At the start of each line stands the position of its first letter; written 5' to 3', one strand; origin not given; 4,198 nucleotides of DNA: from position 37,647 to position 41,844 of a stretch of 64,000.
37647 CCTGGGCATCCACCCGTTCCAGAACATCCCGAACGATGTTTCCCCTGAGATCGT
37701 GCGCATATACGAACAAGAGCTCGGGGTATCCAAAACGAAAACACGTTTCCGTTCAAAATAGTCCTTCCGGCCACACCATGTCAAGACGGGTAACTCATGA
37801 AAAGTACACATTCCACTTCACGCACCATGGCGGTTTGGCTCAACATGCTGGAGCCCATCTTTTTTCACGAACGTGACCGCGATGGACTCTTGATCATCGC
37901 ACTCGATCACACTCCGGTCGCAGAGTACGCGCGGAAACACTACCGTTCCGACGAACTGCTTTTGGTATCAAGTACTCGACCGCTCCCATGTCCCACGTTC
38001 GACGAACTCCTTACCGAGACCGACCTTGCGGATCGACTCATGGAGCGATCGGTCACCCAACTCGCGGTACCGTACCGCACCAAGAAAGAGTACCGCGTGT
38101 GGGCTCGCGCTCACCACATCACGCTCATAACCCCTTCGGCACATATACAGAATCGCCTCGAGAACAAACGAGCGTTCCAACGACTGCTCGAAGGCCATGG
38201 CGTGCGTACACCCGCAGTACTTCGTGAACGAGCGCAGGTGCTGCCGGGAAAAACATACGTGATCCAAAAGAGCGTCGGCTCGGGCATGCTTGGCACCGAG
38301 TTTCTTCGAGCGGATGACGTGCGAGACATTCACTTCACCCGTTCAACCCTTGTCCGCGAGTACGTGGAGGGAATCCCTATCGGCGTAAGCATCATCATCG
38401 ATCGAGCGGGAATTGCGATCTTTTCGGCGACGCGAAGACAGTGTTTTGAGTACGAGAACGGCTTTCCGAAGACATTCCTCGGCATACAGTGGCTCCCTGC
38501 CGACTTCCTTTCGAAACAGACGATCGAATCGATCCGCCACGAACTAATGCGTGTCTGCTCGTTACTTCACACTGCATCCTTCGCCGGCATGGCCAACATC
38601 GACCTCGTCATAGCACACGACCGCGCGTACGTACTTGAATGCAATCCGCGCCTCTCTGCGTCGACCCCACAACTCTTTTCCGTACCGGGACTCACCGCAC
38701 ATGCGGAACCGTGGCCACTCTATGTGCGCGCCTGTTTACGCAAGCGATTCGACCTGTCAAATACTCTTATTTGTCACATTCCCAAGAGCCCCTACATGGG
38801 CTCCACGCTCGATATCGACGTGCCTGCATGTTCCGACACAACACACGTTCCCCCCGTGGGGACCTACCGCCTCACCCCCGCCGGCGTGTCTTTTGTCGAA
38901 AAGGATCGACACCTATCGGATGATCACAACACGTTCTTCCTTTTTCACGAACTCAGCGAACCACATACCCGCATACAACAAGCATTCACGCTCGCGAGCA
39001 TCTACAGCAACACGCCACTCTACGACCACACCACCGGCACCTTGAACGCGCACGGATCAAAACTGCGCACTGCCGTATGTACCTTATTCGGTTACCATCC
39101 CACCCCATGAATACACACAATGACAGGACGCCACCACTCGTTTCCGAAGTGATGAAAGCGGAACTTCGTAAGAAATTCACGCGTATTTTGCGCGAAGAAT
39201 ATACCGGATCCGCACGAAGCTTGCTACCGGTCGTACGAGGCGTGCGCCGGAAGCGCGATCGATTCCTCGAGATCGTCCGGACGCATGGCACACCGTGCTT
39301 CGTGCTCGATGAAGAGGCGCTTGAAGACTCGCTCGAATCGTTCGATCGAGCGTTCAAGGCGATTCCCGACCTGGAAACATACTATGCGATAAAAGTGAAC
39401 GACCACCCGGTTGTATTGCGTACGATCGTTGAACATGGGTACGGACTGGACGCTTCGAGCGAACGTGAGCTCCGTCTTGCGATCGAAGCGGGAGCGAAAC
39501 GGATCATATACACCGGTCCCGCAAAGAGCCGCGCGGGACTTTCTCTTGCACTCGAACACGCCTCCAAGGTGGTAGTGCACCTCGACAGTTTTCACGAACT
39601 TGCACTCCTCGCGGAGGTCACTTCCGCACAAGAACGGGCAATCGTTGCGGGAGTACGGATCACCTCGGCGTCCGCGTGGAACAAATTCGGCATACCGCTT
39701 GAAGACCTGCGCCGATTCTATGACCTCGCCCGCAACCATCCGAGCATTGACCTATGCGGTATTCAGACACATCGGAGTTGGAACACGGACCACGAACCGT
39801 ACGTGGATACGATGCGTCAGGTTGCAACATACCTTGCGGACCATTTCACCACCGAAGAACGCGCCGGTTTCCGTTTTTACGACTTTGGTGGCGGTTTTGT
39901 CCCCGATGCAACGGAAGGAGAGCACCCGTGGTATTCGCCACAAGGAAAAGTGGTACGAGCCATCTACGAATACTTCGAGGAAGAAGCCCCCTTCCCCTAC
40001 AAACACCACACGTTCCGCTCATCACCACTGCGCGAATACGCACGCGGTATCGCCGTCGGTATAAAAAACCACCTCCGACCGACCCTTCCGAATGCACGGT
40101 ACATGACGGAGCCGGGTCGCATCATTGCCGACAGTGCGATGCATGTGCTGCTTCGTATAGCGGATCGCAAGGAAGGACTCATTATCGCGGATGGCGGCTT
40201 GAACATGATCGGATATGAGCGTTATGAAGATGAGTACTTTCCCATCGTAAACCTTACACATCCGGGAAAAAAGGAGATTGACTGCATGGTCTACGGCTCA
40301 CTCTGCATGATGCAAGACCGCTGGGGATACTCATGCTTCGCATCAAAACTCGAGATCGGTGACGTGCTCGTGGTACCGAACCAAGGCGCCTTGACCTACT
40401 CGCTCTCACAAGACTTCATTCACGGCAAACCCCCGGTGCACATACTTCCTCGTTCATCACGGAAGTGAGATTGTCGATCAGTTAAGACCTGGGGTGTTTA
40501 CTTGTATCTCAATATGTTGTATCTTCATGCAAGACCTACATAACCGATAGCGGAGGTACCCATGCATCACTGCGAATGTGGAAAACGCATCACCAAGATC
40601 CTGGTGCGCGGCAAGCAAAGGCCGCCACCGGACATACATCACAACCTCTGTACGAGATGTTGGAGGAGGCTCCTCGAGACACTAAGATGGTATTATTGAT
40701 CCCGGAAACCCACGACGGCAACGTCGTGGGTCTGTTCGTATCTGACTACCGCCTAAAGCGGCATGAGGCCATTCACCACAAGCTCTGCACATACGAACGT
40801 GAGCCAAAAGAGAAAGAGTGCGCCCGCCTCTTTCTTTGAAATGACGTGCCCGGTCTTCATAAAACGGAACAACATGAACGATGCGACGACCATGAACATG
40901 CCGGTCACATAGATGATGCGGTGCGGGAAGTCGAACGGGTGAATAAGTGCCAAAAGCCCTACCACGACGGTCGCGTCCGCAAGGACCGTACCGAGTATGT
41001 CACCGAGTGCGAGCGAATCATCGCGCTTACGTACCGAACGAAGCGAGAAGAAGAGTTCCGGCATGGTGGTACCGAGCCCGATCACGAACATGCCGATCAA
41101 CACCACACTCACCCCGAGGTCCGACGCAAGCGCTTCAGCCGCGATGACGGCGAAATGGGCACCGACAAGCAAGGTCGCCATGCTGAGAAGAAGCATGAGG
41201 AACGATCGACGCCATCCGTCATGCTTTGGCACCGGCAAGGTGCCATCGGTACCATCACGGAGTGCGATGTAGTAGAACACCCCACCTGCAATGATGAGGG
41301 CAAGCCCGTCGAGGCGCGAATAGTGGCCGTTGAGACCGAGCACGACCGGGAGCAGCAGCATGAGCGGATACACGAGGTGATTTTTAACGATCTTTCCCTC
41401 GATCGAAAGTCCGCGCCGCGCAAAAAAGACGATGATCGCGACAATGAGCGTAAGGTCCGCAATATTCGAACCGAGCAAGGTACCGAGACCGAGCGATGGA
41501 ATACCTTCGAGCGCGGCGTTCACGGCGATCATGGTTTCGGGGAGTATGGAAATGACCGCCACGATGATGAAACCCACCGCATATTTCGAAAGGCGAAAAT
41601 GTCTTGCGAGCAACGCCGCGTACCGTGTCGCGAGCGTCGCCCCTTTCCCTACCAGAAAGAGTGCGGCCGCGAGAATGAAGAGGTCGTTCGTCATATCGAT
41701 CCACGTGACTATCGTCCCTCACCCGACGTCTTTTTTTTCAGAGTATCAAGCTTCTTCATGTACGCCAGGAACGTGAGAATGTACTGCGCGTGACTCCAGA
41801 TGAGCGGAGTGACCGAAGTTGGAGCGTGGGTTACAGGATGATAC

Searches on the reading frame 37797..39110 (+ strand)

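Call 54: search_protein_families(library=pfam, proteins=[window:37797-39110:+], max_evalue=0.00001)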
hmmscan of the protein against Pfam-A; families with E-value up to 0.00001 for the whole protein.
window:37797-39110:+ (437 aa): 1 family
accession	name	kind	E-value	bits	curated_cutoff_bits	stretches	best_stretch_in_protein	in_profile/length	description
PF02655.19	ATP-grasp_3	-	2e-16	60.9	23.2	1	122-289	2-160/160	ATP-grasp domain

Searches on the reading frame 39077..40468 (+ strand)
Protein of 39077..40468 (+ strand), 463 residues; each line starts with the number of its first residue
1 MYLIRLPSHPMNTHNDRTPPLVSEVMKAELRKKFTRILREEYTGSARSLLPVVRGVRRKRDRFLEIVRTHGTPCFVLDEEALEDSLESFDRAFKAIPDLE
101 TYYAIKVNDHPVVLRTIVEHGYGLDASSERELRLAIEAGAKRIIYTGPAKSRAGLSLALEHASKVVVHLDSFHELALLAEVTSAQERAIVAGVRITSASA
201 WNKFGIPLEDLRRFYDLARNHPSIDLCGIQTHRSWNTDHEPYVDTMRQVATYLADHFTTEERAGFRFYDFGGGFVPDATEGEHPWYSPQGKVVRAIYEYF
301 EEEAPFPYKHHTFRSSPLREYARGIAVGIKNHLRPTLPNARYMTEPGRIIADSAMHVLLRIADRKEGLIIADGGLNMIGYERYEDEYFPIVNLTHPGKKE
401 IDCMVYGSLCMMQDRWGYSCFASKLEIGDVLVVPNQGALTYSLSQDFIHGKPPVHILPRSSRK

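Call 54: search_protein_families(library=pfam, proteins=[window:39077-40468:+], max_evalue=0.00001)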
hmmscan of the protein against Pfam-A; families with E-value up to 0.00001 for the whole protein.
window:39077-40468:+ (463 aa): 2 families
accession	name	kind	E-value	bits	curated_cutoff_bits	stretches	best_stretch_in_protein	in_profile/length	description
PF02784.22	Orn_Arg_deC_N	-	2.2e-28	99.7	23.4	1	88-348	7-243/247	Pyridoxal-dependent decarboxylase, pyridoxal binding domain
PF00278.28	Orn_DAP_Arg_deC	-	2.3e-06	28.2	23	1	351-437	4-95/95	Pyridoxal-dependent decarboxylase, C-terminal sheet domain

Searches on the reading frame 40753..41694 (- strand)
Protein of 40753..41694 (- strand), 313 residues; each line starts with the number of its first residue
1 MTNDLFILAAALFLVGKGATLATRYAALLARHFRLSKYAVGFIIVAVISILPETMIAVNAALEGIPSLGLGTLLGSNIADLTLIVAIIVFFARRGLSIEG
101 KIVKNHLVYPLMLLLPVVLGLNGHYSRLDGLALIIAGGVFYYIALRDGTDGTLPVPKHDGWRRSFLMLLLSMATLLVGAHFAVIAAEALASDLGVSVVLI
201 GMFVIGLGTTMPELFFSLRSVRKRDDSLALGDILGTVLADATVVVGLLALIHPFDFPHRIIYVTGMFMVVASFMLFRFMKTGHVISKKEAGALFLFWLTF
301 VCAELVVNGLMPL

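Call 54: search_protein_families(library=pfam, proteins=[window:40753-41694:-], max_evalue=0.00001)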
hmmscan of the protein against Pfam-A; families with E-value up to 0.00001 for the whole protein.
window:40753-41694:- (313 aa): 1 family
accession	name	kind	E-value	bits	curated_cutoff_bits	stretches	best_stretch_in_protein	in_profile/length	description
PF01699.29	Na_Ca_ex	-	1e-36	126.6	24.9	2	164-303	2-148/151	Sodium/calcium exchanger protein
